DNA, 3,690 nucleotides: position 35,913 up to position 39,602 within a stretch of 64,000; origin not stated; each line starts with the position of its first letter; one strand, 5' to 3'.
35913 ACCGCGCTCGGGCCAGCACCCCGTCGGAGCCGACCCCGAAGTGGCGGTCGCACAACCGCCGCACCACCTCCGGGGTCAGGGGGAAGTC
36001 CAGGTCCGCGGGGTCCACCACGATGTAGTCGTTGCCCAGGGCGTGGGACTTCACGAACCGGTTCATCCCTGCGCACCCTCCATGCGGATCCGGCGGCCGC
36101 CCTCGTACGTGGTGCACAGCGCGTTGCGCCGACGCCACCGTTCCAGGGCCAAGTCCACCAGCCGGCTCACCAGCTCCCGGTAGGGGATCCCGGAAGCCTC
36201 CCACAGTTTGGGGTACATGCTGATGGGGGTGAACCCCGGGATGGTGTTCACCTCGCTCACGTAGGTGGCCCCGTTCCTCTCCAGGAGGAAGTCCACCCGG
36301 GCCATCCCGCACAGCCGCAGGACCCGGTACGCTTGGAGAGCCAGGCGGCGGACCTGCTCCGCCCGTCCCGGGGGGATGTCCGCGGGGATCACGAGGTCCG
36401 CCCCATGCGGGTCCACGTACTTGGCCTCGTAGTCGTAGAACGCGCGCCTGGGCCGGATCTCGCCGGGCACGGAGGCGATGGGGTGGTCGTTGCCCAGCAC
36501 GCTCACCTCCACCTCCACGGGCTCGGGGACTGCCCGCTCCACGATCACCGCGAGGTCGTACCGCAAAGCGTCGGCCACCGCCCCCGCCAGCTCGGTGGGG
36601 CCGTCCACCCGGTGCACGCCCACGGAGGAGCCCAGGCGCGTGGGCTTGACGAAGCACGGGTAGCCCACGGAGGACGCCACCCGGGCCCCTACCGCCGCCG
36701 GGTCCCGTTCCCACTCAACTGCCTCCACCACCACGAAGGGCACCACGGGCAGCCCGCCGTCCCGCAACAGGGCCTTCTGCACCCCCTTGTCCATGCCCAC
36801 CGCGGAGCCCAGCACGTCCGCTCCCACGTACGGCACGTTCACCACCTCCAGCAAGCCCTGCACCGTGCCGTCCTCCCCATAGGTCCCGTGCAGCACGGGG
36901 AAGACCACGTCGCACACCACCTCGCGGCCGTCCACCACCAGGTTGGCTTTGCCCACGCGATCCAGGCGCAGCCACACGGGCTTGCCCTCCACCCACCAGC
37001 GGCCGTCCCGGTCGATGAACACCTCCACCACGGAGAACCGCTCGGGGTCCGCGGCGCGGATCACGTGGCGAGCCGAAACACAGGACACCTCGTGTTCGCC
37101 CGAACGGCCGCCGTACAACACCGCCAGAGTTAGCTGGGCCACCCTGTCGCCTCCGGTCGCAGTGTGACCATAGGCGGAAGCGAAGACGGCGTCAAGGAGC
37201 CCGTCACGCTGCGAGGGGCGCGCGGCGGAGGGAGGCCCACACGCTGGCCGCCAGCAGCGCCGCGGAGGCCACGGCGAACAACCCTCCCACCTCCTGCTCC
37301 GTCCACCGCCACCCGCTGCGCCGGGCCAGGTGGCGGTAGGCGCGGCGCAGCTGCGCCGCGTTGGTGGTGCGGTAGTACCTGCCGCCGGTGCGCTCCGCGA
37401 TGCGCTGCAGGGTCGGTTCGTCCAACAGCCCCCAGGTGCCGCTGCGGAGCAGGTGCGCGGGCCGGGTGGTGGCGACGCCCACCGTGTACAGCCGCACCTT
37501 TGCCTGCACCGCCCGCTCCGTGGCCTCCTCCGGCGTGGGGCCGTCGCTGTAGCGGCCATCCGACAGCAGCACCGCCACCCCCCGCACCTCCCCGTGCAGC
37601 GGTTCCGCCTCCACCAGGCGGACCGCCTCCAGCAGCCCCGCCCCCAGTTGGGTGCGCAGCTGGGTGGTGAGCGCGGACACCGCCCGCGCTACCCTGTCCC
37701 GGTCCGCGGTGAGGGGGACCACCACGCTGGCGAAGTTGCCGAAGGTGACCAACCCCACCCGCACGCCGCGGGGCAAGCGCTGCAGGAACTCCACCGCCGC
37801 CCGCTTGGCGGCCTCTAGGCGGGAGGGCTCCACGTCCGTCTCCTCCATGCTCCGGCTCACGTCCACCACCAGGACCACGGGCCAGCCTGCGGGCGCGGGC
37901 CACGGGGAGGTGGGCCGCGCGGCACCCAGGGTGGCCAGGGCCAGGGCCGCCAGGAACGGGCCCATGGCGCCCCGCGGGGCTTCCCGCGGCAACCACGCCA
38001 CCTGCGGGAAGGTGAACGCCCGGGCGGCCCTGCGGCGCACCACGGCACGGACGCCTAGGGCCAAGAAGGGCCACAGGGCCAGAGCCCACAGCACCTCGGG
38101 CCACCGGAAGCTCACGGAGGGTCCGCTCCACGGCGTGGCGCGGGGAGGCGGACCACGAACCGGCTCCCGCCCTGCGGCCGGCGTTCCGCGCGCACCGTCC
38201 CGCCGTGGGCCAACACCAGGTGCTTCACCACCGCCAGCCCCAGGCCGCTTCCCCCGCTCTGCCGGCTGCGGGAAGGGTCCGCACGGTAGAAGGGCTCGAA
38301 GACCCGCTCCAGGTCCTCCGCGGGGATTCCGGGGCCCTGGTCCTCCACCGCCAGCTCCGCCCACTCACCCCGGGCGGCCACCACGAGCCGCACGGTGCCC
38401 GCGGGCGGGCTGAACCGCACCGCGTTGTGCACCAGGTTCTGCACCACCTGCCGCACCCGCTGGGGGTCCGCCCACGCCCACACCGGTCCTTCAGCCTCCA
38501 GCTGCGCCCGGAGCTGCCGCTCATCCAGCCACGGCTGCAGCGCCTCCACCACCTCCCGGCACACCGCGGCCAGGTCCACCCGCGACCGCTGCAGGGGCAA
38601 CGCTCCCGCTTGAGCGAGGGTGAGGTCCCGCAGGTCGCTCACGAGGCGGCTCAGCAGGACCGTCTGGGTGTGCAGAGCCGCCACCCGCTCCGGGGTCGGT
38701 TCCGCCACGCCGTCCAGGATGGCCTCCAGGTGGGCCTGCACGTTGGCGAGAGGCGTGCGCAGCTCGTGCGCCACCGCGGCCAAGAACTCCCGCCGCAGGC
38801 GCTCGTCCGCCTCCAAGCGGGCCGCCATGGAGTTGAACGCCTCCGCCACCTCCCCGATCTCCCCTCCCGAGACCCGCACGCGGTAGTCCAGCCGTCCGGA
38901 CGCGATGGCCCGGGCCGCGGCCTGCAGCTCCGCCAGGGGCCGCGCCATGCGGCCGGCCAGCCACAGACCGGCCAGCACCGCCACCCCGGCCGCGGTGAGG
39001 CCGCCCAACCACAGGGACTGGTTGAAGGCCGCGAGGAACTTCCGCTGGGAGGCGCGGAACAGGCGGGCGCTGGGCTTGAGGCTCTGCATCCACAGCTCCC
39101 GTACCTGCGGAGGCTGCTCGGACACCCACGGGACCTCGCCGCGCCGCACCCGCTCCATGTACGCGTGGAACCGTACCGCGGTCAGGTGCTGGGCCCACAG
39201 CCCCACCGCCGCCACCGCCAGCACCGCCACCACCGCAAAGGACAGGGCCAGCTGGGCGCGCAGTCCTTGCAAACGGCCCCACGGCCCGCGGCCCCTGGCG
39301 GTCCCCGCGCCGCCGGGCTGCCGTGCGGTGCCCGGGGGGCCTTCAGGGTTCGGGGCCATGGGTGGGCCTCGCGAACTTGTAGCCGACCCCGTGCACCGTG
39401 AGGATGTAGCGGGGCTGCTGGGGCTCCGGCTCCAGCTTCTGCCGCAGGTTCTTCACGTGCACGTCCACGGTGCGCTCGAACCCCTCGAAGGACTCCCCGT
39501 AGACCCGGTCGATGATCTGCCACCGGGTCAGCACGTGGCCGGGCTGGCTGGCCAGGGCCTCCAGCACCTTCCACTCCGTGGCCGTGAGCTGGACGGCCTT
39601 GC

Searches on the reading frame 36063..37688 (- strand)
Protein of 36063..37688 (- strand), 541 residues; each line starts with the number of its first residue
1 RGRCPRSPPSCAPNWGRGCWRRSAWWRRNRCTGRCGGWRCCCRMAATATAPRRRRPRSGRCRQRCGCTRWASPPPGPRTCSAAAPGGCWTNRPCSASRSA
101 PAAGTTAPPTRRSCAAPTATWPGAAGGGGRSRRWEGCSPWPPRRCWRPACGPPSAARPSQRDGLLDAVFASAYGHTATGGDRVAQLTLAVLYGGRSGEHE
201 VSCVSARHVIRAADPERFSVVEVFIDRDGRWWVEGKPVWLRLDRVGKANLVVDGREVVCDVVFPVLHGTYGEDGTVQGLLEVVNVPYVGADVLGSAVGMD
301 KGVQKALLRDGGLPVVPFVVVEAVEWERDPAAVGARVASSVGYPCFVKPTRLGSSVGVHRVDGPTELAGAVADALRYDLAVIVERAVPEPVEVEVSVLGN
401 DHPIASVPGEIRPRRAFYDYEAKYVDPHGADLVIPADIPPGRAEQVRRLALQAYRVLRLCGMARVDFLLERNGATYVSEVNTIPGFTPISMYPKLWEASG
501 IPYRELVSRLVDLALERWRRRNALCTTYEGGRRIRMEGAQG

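Call 43: search_protein_families(library=pfam, proteins=[window:36063-37688:-], max_evalue=0.001)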
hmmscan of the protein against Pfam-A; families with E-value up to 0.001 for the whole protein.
window:36063-37688:- (541 aa): 5 families
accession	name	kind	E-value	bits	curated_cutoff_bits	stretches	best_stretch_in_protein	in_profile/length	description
PF07478.18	Dala_Dala_lig_C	-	2.8e-68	229.9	24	1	307-511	1-203/204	D-ala D-ala ligase C-terminus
PF01820.27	Dala_Dala_lig_N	-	2.3e-30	106.1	34.6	1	188-290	2-121/121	D-ala D-ala ligase N-terminus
PF02222.28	ATP-grasp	-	1.8e-07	31.4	27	1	309-480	4-159/179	ATP-grasp domain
PF02786.22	CPSase_L_D2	-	1.1e-06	28.8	19.8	1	332-482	28-178/211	Carbamoyl-phosphate synthase L chain, ATP binding domain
PF13535.11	ATP-grasp_4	-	0.00093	19.3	27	0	342-380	2-39/160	ATP-grasp domain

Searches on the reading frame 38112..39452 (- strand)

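Call 43: search_protein_families(library=pfam, proteins=[window:38112-39452:-], max_evalue=0.001)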
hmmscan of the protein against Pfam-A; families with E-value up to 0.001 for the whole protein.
window:38112-39452:- (446 aa): 4 families
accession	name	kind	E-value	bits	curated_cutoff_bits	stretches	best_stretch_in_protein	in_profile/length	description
PF02518.31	HATPase_c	-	1.9e-33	115.6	26.4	1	329-439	2-110/111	Histidine kinase-, DNA gyrase B-, and HSP90-like ATPase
PF00672.30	HAMP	-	1.1e-15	58.1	25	1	164-215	1-53/53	HAMP domain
PF00512.31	HisKA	-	4.6e-13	49.5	26.9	1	220-282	2-65/66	His Kinase A (phospho-acceptor) domain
PF13581.12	HATPase_c_2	-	8.1e-05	23.1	27.4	1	301-413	11-109/127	Histidine kinase-like ATPase domain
